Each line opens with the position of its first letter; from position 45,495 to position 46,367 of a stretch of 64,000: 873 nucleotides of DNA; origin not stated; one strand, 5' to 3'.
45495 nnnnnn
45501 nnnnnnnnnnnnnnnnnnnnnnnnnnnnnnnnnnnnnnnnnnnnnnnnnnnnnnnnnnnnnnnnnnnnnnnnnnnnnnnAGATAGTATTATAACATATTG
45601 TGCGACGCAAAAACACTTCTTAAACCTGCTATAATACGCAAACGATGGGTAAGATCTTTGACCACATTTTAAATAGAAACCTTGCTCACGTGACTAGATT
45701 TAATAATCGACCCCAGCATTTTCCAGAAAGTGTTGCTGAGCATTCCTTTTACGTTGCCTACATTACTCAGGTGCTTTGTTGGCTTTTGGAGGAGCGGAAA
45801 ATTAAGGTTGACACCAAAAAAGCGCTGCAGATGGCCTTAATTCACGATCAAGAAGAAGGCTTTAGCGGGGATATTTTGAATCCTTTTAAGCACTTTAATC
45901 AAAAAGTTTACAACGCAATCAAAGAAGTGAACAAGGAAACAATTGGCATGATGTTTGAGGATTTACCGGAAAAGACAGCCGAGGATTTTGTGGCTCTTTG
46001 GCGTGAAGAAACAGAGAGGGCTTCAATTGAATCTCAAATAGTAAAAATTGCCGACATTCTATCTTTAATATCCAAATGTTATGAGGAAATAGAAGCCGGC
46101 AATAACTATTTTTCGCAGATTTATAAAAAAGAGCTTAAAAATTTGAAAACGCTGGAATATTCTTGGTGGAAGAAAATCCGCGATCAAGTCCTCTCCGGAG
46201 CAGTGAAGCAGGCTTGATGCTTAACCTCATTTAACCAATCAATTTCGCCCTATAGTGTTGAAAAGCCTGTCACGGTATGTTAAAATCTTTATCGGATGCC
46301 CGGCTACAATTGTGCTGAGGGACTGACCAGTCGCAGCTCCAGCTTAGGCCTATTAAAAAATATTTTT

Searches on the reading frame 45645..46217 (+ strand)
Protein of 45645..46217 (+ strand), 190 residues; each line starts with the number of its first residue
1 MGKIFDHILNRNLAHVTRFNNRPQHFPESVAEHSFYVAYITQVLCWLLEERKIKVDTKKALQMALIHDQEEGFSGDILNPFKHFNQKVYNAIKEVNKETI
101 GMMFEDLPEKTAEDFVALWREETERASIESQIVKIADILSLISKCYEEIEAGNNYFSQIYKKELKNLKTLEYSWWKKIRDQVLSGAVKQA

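Call 4: search_protein_families(library=pfam, proteins=[window:45645-46217:+])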
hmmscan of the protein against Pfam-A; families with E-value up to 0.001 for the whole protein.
window:45645-46217:+ (190 aa): 3 families
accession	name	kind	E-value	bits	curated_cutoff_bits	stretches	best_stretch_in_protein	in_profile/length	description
PF12917.13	YfbR-like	-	7.1e-38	130.5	25.9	1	11-172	7-168/182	5'-deoxynucleotidase YfbR-like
PF13023.12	HD_3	-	1.4e-19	71.1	22.5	1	14-165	5-155/165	HD domain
PF01966.28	HD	-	2e-07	31.7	22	1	30-140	1-114/116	HD domain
